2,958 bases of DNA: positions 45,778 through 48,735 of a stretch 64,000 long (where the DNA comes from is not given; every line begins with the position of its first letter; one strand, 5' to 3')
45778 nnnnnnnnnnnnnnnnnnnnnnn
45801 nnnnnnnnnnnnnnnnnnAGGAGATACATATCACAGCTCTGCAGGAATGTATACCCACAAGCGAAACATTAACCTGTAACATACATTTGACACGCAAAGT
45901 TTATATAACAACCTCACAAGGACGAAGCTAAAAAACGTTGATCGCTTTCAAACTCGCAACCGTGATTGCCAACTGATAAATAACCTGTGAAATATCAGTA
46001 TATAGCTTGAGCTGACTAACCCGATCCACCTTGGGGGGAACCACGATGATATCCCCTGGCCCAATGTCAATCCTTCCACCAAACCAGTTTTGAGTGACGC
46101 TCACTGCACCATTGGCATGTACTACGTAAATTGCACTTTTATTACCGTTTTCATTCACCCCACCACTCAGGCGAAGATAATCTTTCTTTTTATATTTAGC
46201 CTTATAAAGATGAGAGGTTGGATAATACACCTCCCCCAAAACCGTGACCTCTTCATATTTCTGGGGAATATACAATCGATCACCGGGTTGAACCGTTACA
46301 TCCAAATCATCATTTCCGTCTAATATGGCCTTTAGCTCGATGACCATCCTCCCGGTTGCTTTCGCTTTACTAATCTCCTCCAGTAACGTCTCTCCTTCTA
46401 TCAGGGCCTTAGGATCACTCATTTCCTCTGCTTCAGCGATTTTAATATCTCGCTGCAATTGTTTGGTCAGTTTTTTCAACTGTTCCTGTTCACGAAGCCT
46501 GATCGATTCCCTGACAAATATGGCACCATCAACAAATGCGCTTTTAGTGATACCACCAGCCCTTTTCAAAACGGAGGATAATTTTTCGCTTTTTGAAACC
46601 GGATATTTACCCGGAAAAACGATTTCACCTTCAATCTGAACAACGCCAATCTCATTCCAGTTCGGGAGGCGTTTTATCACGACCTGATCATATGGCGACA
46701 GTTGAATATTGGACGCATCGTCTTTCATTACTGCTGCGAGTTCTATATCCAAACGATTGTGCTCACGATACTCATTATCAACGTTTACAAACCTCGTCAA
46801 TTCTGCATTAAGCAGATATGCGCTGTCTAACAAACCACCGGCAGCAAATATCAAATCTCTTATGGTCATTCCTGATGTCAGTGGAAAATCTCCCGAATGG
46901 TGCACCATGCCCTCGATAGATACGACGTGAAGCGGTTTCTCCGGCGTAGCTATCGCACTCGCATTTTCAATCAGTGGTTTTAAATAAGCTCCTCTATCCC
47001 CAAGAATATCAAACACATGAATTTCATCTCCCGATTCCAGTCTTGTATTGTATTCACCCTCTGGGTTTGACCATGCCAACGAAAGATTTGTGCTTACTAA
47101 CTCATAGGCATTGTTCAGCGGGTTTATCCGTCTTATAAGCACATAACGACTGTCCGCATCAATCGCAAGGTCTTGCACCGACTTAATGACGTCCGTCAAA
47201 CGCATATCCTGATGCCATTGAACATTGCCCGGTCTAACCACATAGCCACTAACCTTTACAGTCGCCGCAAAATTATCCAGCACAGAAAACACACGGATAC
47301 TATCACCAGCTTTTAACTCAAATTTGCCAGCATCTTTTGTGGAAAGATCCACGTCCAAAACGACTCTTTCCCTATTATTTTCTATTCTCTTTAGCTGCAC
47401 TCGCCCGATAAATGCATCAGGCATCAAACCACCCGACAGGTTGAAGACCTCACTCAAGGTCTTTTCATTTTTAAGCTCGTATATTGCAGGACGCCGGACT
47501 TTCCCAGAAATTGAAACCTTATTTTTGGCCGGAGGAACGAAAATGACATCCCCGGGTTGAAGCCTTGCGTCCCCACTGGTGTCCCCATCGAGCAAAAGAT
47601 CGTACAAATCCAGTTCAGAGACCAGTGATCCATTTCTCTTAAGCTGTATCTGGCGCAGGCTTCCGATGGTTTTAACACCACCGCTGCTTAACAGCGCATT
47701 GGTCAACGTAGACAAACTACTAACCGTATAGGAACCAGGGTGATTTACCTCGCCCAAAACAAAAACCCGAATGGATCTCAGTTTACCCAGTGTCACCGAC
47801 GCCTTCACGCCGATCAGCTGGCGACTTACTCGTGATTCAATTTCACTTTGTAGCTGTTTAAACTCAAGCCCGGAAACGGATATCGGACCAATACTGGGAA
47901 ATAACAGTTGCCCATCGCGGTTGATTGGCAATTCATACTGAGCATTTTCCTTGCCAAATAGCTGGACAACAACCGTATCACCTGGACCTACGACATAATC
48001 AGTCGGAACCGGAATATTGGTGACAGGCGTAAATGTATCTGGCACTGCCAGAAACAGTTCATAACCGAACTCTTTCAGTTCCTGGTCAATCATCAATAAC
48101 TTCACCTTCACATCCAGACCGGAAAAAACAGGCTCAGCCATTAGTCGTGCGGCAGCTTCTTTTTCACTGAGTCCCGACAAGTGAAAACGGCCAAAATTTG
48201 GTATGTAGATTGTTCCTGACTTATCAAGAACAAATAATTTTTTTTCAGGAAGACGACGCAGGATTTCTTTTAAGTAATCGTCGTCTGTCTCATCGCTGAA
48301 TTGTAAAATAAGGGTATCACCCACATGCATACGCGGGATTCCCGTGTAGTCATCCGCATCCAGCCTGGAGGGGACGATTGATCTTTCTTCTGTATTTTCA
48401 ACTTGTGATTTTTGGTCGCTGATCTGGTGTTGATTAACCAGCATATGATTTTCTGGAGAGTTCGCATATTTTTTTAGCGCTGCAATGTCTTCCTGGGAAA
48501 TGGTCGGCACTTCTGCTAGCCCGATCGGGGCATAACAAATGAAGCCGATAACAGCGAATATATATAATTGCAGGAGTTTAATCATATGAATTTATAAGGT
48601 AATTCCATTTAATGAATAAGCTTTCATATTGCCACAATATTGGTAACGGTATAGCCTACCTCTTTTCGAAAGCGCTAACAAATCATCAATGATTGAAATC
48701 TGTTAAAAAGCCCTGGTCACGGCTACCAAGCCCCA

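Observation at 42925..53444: Gfc/Yjb-like exopolysaccharide export locus with non-canonical composition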

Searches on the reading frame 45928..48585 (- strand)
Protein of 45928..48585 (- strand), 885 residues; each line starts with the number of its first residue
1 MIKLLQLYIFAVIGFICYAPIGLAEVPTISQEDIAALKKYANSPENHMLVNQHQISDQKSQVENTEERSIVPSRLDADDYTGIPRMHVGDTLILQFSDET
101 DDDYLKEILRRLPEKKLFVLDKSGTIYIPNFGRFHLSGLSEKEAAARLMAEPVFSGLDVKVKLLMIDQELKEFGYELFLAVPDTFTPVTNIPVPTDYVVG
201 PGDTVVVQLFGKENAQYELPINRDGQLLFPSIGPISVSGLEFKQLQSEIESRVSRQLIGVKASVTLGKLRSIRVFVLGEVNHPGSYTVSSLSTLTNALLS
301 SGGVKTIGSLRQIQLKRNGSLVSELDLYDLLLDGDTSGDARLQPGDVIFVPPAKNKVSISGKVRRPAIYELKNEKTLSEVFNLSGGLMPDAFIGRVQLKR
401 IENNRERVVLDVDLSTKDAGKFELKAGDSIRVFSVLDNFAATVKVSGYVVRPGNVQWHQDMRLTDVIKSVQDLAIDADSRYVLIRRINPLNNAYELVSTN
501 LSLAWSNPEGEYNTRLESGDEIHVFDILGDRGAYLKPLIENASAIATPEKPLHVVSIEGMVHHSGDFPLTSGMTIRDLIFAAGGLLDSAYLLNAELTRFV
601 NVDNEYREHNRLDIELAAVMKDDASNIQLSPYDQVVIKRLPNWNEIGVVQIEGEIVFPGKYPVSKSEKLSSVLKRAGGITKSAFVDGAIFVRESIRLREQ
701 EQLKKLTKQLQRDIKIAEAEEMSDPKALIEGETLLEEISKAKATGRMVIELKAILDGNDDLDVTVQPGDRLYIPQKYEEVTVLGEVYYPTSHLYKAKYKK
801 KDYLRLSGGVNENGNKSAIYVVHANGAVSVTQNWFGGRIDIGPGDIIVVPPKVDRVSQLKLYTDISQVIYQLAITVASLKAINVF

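Call 4: search_protein_families(library=pfam, proteins=[window:45928-48585:-], max_evalue=0.01)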
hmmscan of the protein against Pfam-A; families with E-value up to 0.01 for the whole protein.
window:45928-48585:- (885 aa): 6 families
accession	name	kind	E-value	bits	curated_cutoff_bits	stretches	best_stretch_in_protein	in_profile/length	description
PF10531.15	SLBB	-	3.4e-38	129.7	27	3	273-320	1-50/55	SLBB domain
PF22461.2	SLBB_2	-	3.7e-38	129.9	27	3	273-350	2-79/79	SLBB domain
PF02563.21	Poly_export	-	1.1e-22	80.4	28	2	192-266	2-76/77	Polysaccharide biosynthesis/export protein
PF21621.3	MPI_cupin_dom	-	0.00019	21.8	27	0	747-787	34-73/79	Mannose-6-phosphate isomerase, cupin domain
PF07883.17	Cupin_2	-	0.005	17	27.2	0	826-853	27-52/70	Cupin domain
PF05899.18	Cupin_3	-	0.006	16.7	23.5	0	825-853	33-60/74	EutQ-like cupin domain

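Call 5: search_protein_families(library=ncbifam, proteins=[window:45928-48585:-], max_evalue=0.01)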
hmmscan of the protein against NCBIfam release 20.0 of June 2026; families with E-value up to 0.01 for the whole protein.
window:45928-48585:- (885 aa): 7 families
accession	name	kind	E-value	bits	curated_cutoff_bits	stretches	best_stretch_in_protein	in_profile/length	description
TIGR03028.1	EpsE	equivalog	8.1e-41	139.9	262.65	2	196-405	1-213/239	polysaccharide export protein EpsE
TIGR03027.2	pepcterm_export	equivalog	1.6e-35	122.3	180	3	196-351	2-165/169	XrtA/PEP-CTERM system exopolysaccharide export protein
NF011658.0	PRK15078.1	subfamily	3.1e-27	95.3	333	1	221-387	120-288/380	polysaccharide export protein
NF045978.1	ComEA_MAG0490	equivalog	5.7e-15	55.4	98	0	355-407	41-92/162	MAG0490 family ComEA-like DNA-binding protein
NF041843.1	EpsY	equivalog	2.3e-12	46.6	320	1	194-350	50-210/211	exopolysaccharide export protein EpsY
NF011722.0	PRK15175.1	equivalog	3.9e-07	29.2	456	0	228-288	114-173/355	Vi polysaccharide ABC transporter protein VexA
TIGR01959.1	nuoF_fam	equivalog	0.0011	17.5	558.65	0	357-391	237-272/410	NADH-quinone oxidoreductase subunit NuoF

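Call 32: search_solved_structures(query=window:45928-48585:-, max_evalue=1, show_alignments=0)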
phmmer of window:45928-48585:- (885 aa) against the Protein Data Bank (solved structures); distinct sequences matched with E-value up to 1: 9.
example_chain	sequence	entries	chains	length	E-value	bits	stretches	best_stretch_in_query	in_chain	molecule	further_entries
2j58_A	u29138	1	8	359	1.4e-17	66.5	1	221-425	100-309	OUTER MEMBRANE LIPOPROTEIN WZA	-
2w8i_A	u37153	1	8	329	1.4e-17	66.4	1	221-424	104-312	PUTATIVE OUTER MEMBRANE LIPOPROTEIN WZA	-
2w8h_A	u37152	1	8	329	1.9e-17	66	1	221-421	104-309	PUTATIVE OUTER MEMBRANE LIPOPROTEIN WZA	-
26gs_O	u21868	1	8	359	7.3e-15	57.5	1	221-381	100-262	Putative polysaccharide export protein Wza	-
9xgv_C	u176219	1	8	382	8.5e-15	57.2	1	221-381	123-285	Putative polysaccharide export protein Wza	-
9r60_A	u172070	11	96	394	9.3e-15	57.1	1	221-381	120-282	Putative polysaccharide export protein Wza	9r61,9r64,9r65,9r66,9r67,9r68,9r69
7xfd_A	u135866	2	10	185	4.9e-13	51.4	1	221-351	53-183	Polysaccharide export protein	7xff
9n9a_A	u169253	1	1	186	5.3e-10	41.4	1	198-352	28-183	Polysaccharide export protein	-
9v6l_D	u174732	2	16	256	1.9e-07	32.9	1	221-353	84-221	Biofilm formation protein PslD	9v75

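Call 41: find_homologous_proteins(query=window:45928-48585:-)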
Query window:45928-48585:- (885 aa): 7724 proteins with E <= 0.001 among 8000 candidates; the best 120 are listed.
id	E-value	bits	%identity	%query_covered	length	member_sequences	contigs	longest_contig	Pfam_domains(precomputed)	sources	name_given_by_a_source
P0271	0.0e+0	1893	100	97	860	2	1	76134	PF10531.16,PF02563.22,PF22461.3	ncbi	ncbi:MAG: SLBB domain-containing protein [Gammaproteobacteria bacterium]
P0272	8.0e-295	998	57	91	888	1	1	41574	PF10531.16,PF02563.22,PF22461.3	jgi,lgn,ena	-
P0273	4.8e-283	960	54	91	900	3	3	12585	PF10531.16,PF02563.22,PF22461.3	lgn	-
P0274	2.7e-279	947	50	99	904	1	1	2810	PF10531.16,PF02563.22,PF22461.3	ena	-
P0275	2.7e-278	944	53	91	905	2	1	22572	PF10531.16,PF02563.22,PF22461.3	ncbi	-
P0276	6.6e-277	939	55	91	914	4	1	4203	PF10531.16,PF02563.22,PF22461.3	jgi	jgi:protein involved in polysaccharide export with SLBB domain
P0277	8.7e-277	939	49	100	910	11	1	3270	PF10531.16,PF02563.22,PF22461.3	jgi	jgi:protein involved in polysaccharide export with SLBB domain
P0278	2.1e-276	938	53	91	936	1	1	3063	PF10531.16,PF02563.22,PF22461.3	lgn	-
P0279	3.1e-273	927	53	91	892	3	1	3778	PF10531.16,PF02563.22,PF22461.3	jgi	jgi:protein involved in polysaccharide export with SLBB domain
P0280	3.3e-272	924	53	91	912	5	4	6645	PF10531.16,PF02563.22,PF22461.3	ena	-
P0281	3.0e-271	921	52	91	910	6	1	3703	PF10531.16,PF02563.22,PF22461.3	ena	-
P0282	1.6e-270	918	53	91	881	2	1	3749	PF10531.16,PF02563.22,PF22461.3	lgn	-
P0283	4.2e-270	917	52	92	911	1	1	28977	PF10531.16,PF02563.22,PF22461.3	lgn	-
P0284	7.3e-270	916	53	88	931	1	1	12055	PF10531.16,PF02563.22,PF22461.3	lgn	-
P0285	1.0e-269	915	53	91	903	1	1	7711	PF10531.16,PF02563.22,PF22461.3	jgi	jgi:protein involved in polysaccharide export with SLBB domain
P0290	1.2e-266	905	50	98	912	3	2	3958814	PF10531.16,PF02563.22,PF22461.3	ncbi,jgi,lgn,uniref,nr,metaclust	ncbi:polysaccharide export protein [Sulfurifustis variabilis]|uniref:Polysaccharide export protein n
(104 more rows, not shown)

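Call 44: search_solved_structures(query=A3, max_evalue=10, show_alignments=0)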
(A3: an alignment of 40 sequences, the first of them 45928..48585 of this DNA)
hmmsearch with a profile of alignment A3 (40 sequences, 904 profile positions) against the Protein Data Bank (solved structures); distinct sequences matched with E-value up to 10: 22.
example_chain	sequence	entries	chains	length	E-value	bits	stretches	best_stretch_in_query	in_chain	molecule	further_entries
2w8i_A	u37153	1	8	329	2.3e-21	78.8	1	234-383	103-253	PUTATIVE OUTER MEMBRANE LIPOPROTEIN WZA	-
2j58_A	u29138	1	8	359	2.3e-21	78.8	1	234-384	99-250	OUTER MEMBRANE LIPOPROTEIN WZA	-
2w8h_A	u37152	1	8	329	2.7e-21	78.5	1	234-382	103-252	PUTATIVE OUTER MEMBRANE LIPOPROTEIN WZA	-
26gs_O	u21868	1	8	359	1.1e-17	66.6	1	210-379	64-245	Putative polysaccharide export protein Wza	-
9xgv_C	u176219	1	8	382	1.4e-17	66.2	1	210-379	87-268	Putative polysaccharide export protein Wza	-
9r60_A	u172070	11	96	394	1.6e-17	66.1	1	210-379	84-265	Putative polysaccharide export protein Wza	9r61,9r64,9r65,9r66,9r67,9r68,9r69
7xfd_A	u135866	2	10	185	5.8e-16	60.9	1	210-365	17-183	Polysaccharide export protein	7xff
9n9a_A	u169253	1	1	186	7.1e-14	54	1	213-365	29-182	Polysaccharide export protein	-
9v6l_D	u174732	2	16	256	4.7e-08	34.7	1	234-366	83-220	Biofilm formation protein PslD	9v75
8dfk_A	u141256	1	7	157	9.6e-05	23.8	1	661-698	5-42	ComE operon protein 1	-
8dss_A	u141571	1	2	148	0.00013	23.4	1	369-412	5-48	ComE operon protein 1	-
9rkm_A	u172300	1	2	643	0.027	15.7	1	368-412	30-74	[FeFe]-hydrogenase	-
30jk_A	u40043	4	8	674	0.029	15.6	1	368-412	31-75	[FeFe]-hydrogenase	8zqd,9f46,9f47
3p42_A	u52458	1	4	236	0.047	14.9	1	738-864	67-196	Predicted protein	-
6q9k_B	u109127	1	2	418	2.7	9.1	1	372-404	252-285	NADH-quinone oxidoreductase subunit F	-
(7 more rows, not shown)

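Call 46: search_protein_families(library=pfam, alignment_id=A3, max_evalue=1)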
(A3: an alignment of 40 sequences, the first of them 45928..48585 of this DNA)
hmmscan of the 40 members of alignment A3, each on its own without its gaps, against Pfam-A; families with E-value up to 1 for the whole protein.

A. member 1, window:45928-48585:- (885 aa): 10 families
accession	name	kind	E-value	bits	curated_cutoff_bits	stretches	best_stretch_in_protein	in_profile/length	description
PF10531.15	SLBB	-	3.4e-38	129.7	27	6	273-320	1-50/55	SLBB domain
PF22461.2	SLBB_2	-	3.7e-38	129.9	27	5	273-350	2-79/79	SLBB domain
PF02563.21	Poly_export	-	1.1e-22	80.4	28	2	192-266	2-76/77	Polysaccharide biosynthesis/export protein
PF21621.3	MPI_cupin_dom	-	0.00019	21.8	27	0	747-787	34-73/79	Mannose-6-phosphate isomerase, cupin domain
PF07883.17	Cupin_2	-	0.005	17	27.2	0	826-853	27-52/70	Cupin domain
PF05899.18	Cupin_3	-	0.006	16.7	23.5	0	825-853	33-60/74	EutQ-like cupin domain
PF08007.18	JmjC_2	-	0.012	15.6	22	0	750-777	75-102/127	JmjC domain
PF01568.27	Molydop_binding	-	0.054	14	26.8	1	410-457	30-76/110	Molydopterin dinucleotide binding domain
PF12021.13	DUF3509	-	0.14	12.5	25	0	455-478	45-69/87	Protein of unknown function (DUF3509)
PF02080.26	TrkA_C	-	0.28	11.5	27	0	337-350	43-56/71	TrkA-C domain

B. families by the number of members that match (of 40 scanned): 33 families (the first 25 are shown)
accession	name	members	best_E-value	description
PF10531.15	SLBB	40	8.9e-56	SLBB domain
PF22461.2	SLBB_2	40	1.3e-40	SLBB domain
PF02563.21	Poly_export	40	1.4e-25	Polysaccharide biosynthesis/export protein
PF20616.4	Caps_syn_GfcC_N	15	3e-05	Capsule biosynthesis GfcC, N-terminal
PF08007.18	JmjC_2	13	0.00043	JmjC domain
PF06251.17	Caps_syn_GfcC_C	13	0.00079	Capsule biosynthesis GfcC C-terminal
PF12445.13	FliC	10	0.013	Flagellin protein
PF21621.3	MPI_cupin_dom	7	0.00019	Mannose-6-phosphate isomerase, cupin domain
PF02080.26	TrkA_C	6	0.053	TrkA-C domain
PF05899.18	Cupin_3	5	0.00023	EutQ-like cupin domain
PF02597.26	ThiS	5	0.015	ThiS family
PF17930.7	LpxI_N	4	0.0019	LpxI N-terminal domain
PF01476.26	LysM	4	0.078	LysM domain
PF13275.11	S4_2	3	0.056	S4 domain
PF02618.21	YceG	2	0.00092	YceG-like family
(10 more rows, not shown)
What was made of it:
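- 45928..48585 (-): Class 2B-type OPX (885 aa). It has a signal peptide, an extra N-terminal domain (about aa 91-164), Poly_export (192-266), a chain of SLBB/beta-grasp domains, a helical hairpin (693-740), a GfcC/YjbG-like module (about aa 732-871) and a terminal helix (865-881). Pfam (calls 4, 46).
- Tried and rejected: Weak cupin and JmjC hits in the OPX C-terminus (calls 4, 46).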

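Call 56: predict_structure(alignment_id=A3)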
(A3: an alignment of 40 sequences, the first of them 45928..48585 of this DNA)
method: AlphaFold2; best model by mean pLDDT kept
length: 885 residues; sequences in the alignment: 40
mean_pLDDT: 79.0   pTM: 0.39
mean pLDDT of the five models: 79.0, 75.9, 75.7, 75.5, 73.3
residues with pLDDT >= 90: 207; 70-90: 508; 50-70: 84; < 50: 86
segments of 3 or more residues with pLDDT < 50: 19-30, 39-81, 183-191, 641-644, 833-836, 854-863
pLDDT, mean of each block of 10 residues (from residue 1): 78 66 41 55 42 33 28 32 73 84 81 81 87 91 92 88 70 81 43 73 88 89 89 87 91 89 86 89 85 86 88 93 92 86 91 92 90 92 88 82 73 82 89 65 85 80 91 89 85 83 91 90 89 89 80 89 90 90 76 81 77 85 86 84 65 86 82 85 86 85 84 76 63 78 79 83 86 88 86 88 90 78 79 56 84 50 58 66 53
secondary structure, 60 per line:
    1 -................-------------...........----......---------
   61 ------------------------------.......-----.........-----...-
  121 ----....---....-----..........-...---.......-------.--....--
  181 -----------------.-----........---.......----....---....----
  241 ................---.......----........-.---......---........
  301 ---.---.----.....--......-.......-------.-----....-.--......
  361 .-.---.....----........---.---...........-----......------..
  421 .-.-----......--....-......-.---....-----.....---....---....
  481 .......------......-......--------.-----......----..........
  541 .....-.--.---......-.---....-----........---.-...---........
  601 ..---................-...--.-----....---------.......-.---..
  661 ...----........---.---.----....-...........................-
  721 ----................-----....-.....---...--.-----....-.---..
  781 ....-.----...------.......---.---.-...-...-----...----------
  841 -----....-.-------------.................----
elements in order (helices of 4 or more, strands of 3 or more residues): H2-17 H31-41 H46-51 E91-97 H103-111 E117-119 E125-128 E132-135 H141-150 E158-164 H175-178 E204-211 E215-221 E226-229 E233-236 H242-256 E260-266 E271-278 E284-289 H294-300 E313-317 E320-325 H327-333 E347-350 E355-361 E367-371 H377-383 E391-401 E407-412 E429-434 H437-440 E442-447 E453-456 H463-466 E477-487 E494-499 H501-506 E521-526 H531-545 E554-559 E565-568 H575-581 E593-602 E606-615 H616-621 E634-637 E647-653 E659-663 H669-675 E688-691 H693-719 H725-740 E746-749 H751-755 E770-773 E779-784 E791-793 H800-806 E820-822 E828-830 E846-849 H865-881
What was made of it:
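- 45928..48585 (-): AF2 model with mean pLDDT 79 (call 56).
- The terminal helix is modelled with low confidence (pLDDT about 50-66, call 56) and has no Wza_C Pfam hit.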

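Call 60: fold_search(model_id=the predicted structure, library=pdb)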
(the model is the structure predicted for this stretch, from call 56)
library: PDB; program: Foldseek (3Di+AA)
matches with E <= 10: 857; with E <= 0.001: 39
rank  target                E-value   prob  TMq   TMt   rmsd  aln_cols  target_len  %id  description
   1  9r64_A                7.1e-19  1.00  0.16  0.35  12.9       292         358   21  CPS secretion pathway Wza-Wzc_C1 (Conf 0) (released 2026-03-04)
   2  2w8h_A                1.2e-18  1.00  0.16  0.38  13.3       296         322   21  Crystal structure of spin labeled Wza24-345. (released 2009-02-10)
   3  9r60_A                1.2e-18  1.00  0.16  0.35  13.0       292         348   21  CPS translocon Wza_C1 (released 2026-03-04)
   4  2w8i_A                2.0e-18  1.00  0.17  0.38  10.2       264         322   22  Crystal structure of Wza24-345. (released 2009-02-10)
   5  2j58_A                8.6e-18  1.00  0.16  0.35  10.2       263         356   22  The structure of Wza (released 2006-11-06)
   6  9r68_A                3.1e-17  1.00  0.16  0.34  14.0       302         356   22  CPS secretion pathway Wza-Wzc_C1 (Conf 2) (released 2026-03-04)
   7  7xfd_A                4.0e-13  1.00  0.16  0.67   4.3       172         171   26  Polysaccharide export protein Wza (released 2022-05-04)
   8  7xff_A                1.1e-12  1.00  0.15  0.62   4.5       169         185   26  Polysaccharide export protein Wza (released 2022-05-04)
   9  7xff_B                1.4e-12  1.00  0.15  0.64   6.5       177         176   26  Polysaccharide export protein Wza (released 2022-05-04)
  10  9n9a                  2.2e-11  1.00  0.11  0.47   8.7       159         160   24  Crystal structure of Class-3 OPX WzaB from Myxococcus xanthus (released 2026-01-28)
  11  3p42_D                2.3e-09  1.00  0.19  0.58   6.5       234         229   17  Structure of GfcC (YmcB), protein encoded by the E. coli group 4 capsule operon (released 2011-04-06)
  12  3p42_B                3.2e-09  1.00  0.19  0.58   6.3       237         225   18  Structure of GfcC (YmcB), protein encoded by the E. coli group 4 capsule operon (released 2011-04-06)
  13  3p42_A                3.8e-09  1.00  0.19  0.57   6.2       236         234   15  Structure of GfcC (YmcB), protein encoded by the E. coli group 4 capsule operon (released 2011-04-06)
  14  3p42_C                9.2e-09  1.00  0.18  0.53   7.4       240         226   17  Structure of GfcC (YmcB), protein encoded by the E. coli group 4 capsule operon (released 2011-04-06)
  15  9a9w_O                3.8e-07  0.96  0.11  0.11  26.6       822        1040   11  USP7 bound to a nucleosome/p53 complex (released 2025-08-06)
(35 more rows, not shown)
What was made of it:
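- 45928..48585 (-): Foldseek to Wza E 7e-19 and to GfcC E 2e-9 (call 60).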
